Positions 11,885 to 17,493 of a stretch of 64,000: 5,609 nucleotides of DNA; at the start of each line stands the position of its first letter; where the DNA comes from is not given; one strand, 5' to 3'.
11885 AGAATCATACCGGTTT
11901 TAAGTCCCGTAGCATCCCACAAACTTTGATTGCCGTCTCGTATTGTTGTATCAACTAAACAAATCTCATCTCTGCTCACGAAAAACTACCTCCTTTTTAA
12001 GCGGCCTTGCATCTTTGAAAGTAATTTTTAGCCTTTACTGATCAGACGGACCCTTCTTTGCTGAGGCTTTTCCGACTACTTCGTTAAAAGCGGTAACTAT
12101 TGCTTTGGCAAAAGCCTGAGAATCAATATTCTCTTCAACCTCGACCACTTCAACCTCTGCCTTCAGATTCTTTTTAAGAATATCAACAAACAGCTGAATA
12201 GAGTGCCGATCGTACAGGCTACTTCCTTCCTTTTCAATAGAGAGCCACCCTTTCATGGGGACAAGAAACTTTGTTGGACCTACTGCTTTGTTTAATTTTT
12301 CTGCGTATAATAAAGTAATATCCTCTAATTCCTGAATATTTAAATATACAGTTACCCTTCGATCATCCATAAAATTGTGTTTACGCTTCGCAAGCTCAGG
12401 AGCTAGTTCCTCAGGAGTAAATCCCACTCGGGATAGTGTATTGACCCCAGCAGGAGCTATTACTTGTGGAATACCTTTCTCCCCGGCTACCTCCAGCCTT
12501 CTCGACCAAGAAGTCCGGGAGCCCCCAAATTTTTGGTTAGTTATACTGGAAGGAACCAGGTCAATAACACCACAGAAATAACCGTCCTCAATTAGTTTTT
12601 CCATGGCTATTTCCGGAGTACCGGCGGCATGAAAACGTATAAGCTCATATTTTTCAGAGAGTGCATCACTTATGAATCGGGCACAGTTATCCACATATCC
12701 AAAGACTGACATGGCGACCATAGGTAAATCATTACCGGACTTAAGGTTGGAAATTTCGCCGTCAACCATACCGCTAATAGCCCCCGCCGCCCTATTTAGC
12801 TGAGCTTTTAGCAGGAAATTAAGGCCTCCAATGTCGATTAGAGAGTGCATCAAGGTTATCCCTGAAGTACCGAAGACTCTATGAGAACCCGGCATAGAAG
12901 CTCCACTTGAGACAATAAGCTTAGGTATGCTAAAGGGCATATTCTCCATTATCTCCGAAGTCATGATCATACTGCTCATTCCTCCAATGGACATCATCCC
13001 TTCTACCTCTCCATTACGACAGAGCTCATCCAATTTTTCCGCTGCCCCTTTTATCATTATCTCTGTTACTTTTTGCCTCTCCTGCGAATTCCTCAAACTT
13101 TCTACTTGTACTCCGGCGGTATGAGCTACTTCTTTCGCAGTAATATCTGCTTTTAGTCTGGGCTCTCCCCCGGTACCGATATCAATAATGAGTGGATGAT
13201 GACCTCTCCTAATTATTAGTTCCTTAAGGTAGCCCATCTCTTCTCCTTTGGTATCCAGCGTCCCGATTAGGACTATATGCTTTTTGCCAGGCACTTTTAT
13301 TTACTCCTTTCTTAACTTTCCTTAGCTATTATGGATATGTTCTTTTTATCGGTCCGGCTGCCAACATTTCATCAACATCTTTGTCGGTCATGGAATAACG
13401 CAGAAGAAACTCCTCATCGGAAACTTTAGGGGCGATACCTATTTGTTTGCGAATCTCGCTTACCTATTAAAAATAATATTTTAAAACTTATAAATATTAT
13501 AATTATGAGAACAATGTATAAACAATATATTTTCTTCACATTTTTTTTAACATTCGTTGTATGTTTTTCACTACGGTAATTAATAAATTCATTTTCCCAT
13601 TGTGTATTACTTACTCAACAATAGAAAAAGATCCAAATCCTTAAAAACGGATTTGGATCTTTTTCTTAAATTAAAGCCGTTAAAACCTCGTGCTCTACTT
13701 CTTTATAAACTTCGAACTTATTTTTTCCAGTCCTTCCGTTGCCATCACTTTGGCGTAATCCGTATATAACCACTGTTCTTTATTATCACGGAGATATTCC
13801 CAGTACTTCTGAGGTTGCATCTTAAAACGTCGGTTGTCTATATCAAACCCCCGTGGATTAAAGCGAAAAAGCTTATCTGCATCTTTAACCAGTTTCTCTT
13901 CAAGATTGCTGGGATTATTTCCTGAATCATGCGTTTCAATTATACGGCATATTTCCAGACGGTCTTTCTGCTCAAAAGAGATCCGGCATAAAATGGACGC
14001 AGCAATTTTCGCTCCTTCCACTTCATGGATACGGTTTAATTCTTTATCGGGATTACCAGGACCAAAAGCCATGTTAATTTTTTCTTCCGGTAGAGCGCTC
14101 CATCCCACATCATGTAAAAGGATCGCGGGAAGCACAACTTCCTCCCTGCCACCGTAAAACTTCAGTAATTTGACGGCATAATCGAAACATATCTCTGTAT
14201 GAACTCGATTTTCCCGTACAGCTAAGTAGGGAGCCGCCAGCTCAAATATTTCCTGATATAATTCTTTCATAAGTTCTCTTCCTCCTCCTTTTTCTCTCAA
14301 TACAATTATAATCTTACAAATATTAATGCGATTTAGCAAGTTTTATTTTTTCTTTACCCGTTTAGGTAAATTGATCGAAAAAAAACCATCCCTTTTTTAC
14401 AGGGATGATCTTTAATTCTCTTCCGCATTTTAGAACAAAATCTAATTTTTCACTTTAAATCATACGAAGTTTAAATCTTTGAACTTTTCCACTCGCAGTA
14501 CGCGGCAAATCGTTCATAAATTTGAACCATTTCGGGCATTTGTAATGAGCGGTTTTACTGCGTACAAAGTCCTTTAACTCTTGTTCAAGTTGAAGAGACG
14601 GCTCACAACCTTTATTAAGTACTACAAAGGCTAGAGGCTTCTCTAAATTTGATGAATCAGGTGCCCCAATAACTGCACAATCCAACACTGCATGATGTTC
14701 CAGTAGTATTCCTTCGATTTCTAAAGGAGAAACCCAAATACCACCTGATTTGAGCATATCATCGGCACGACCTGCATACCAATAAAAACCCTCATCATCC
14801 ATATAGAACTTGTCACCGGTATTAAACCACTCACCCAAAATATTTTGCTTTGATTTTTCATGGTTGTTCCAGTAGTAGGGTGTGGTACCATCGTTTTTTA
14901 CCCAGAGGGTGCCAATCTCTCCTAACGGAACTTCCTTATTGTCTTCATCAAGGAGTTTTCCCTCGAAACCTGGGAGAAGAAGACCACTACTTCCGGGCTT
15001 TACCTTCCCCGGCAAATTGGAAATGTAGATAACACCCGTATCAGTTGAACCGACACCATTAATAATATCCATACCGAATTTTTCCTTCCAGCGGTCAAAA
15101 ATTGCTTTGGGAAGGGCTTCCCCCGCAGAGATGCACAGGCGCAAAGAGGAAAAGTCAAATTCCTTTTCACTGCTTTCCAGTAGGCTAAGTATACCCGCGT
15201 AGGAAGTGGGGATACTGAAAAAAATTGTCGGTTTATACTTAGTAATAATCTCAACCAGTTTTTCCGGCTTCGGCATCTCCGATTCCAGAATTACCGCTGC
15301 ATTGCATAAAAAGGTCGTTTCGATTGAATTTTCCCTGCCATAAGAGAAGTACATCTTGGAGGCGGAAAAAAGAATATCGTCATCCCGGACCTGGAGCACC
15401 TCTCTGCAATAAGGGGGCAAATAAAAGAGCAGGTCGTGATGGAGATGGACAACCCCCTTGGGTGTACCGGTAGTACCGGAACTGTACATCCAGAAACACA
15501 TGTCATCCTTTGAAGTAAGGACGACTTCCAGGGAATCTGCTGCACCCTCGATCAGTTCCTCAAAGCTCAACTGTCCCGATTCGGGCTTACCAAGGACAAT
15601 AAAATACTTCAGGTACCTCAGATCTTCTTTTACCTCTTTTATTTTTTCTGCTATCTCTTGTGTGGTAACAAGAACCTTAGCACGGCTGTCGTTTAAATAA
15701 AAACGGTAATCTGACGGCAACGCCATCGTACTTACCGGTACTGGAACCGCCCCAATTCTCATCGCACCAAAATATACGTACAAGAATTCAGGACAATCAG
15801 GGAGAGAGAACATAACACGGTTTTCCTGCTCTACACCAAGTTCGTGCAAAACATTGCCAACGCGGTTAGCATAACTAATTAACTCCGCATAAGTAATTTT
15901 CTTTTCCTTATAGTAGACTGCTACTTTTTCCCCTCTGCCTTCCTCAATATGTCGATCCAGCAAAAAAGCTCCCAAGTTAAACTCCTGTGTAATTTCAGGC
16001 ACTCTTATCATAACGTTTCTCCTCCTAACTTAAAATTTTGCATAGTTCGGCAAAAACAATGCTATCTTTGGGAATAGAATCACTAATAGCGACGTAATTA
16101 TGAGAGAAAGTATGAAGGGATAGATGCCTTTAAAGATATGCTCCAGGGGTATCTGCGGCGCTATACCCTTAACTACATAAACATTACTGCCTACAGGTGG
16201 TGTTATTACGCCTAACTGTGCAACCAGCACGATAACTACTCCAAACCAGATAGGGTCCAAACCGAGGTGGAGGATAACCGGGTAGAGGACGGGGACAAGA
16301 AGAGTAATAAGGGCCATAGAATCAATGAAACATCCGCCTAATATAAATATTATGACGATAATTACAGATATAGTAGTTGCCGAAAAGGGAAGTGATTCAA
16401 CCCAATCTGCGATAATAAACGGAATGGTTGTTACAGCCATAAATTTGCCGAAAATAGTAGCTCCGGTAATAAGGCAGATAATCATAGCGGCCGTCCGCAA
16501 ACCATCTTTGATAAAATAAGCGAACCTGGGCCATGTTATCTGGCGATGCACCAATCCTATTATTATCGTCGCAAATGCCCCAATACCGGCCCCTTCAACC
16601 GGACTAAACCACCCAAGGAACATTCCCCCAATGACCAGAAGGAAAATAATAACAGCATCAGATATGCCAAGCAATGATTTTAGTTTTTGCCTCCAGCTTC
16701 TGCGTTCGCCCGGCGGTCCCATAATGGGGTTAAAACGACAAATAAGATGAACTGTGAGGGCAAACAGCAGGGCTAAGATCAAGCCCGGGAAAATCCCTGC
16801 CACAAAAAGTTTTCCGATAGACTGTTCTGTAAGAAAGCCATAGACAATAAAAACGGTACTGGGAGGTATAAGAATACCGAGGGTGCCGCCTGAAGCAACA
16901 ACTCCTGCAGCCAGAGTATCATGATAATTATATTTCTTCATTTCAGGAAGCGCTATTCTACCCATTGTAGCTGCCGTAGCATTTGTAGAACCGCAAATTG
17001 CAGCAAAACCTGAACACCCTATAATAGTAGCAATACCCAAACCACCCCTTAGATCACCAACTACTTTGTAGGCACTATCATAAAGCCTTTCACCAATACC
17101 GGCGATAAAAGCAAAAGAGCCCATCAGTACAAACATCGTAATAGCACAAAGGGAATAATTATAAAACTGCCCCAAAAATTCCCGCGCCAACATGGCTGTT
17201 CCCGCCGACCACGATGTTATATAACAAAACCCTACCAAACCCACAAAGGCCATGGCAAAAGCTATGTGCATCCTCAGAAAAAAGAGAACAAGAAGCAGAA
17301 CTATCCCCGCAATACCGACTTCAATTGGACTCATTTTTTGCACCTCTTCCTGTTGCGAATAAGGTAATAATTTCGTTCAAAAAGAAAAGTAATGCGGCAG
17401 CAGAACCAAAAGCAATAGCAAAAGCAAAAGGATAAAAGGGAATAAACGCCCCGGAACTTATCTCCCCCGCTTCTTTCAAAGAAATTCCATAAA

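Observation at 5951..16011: Split PEP-synthase/rifampin-phosphotransferase-like kinase co-clustered with a three-part biotin-dependent carboxylase, UPF0261, HD hydrolase and a CoA ligase: candidate novel ATP-dependent phosphorylation-carboxylation system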

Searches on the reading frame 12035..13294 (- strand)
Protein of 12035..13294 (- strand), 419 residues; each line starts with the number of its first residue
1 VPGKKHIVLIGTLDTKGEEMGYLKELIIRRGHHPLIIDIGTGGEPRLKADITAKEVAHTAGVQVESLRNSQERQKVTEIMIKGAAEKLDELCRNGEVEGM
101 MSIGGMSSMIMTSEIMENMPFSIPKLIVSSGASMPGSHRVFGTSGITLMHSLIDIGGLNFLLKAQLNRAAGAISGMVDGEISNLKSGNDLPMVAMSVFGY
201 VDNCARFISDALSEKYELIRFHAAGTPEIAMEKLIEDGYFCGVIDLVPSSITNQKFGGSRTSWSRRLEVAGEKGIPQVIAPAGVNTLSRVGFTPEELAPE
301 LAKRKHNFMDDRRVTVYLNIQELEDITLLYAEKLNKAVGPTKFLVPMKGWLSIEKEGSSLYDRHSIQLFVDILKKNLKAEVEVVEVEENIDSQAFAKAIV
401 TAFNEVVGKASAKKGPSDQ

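Call 5: search_protein_families(library=pfam, proteins=[window:12035-13294:-])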
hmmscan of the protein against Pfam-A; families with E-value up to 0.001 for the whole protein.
window:12035-13294:- (419 aa): 2 families
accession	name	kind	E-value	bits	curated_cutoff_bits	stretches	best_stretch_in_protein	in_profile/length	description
PF23189.1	UPF0261_C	-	4e-49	167.2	27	1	191-406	2-217/218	Uncharacterised protein family (UPF0261) C-terminal domain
PF06792.17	UPF0261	-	6.9e-46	156.9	27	1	5-179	1-173/176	Uncharacterised protein family (UPF0261) N-terminal domain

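Call 6: search_protein_families(library=ncbifam, proteins=[window:12035-13294:-])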
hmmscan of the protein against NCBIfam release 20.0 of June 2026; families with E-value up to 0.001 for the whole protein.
window:12035-13294:- (419 aa): 4 families
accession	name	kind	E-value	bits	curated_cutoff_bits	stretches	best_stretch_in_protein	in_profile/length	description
NF002674.0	PRK02399.1-2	subfamily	1.3e-97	327.2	335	1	4-411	2-405/410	hypothetical protein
NF002676.0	PRK02399.1-4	equivalog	3.2e-89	299.7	556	1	3-412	3-409/415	hypothetical protein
NF002673.0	PRK02399.1-1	equivalog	1.6e-65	221.6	520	1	5-409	3-401/404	hypothetical protein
NF002675.0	PRK02399.1-3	equivalog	3.9e-51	174.1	648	1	5-406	2-395/398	hypothetical protein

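Call 34: search_solved_structures(query=window:12035-13294:-, max_evalue=0.001, show_alignments=1)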
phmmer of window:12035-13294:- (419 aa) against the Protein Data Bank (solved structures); distinct sequences matched with E-value up to 0.001: 4.
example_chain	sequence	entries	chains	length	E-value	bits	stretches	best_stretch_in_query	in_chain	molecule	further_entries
9mpy_A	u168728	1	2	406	1.1e-39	139.8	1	3-407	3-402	UPF0261 domain-containing protein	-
3wry_A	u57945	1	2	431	1.4e-35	126.2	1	36-407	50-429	Tm-1 protein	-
3wrw_A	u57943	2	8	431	2.1e-35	125.7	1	53-407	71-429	Tm-1 protein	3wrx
3wrv_A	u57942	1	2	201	1.5e-10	43.9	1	8-181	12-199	Tm-1 protein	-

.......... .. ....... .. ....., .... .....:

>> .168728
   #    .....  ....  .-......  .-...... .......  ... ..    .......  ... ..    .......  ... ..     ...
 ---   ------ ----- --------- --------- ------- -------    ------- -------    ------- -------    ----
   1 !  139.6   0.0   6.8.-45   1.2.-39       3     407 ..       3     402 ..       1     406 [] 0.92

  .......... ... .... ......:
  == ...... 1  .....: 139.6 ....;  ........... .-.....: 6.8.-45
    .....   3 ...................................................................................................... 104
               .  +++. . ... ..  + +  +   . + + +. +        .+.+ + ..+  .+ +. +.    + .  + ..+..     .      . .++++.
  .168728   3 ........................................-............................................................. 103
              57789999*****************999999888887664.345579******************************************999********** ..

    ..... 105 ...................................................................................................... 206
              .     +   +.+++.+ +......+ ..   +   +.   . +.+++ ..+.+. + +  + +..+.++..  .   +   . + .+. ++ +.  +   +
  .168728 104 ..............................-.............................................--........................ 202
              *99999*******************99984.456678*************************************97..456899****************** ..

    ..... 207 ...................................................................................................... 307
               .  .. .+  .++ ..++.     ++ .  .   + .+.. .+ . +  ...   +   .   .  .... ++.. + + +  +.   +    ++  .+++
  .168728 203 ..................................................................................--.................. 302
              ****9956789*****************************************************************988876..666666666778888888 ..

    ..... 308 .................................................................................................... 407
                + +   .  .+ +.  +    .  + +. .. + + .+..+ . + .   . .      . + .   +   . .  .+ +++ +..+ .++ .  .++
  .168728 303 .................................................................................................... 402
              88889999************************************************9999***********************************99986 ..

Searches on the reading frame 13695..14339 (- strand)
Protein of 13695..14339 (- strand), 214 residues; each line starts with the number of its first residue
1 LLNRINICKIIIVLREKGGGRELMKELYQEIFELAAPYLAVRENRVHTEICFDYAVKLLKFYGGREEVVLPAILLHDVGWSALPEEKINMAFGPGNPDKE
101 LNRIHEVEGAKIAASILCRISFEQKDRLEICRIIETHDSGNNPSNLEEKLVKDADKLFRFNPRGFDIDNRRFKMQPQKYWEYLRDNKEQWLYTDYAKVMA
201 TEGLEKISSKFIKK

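Call 5: search_protein_families(library=pfam, proteins=[window:13695-14339:-])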
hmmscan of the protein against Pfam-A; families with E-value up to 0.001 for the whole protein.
window:13695-14339:- (214 aa): 1 family
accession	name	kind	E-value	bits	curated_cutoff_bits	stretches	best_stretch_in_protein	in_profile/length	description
PF01966.28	HD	-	1.3e-08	35.6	22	1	47-157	4-113/116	HD domain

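Call 6: search_protein_families(library=ncbifam, proteins=[window:13695-14339:-])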
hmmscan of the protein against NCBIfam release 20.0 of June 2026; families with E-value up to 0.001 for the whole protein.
window:13695-14339:- (214 aa): 1 family
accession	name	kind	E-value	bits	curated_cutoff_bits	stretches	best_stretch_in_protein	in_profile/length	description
TIGR00277.1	HDIG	domain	0.00043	20.1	27.6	1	54-117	15-69/84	HDIG domain-containing metalloprotein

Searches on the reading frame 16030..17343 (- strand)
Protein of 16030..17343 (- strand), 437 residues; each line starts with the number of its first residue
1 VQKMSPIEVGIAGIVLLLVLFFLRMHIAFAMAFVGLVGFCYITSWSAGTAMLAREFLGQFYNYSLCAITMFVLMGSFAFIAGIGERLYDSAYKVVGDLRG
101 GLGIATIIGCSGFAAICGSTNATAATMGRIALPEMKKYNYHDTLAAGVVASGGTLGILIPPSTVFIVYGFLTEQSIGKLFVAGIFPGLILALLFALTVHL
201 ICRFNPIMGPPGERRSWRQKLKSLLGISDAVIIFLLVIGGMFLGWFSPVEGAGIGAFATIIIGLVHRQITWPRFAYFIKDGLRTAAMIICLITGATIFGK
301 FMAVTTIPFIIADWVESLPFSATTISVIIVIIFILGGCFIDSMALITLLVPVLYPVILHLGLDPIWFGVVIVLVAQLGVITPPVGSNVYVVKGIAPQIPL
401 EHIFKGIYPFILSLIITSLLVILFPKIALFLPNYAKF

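Call 32: search_protein_families(library=pfam, proteins=[window:16030-17343:-], max_evalue=0.00001)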
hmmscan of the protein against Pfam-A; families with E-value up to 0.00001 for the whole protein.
window:16030-17343:- (437 aa): 1 family
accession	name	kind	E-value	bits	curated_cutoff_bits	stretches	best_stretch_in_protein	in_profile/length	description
PF06808.19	DctM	-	3.3e-99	333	23.8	1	14-427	1-413/413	Tripartite ATP-independent periplasmic transporter, DctM component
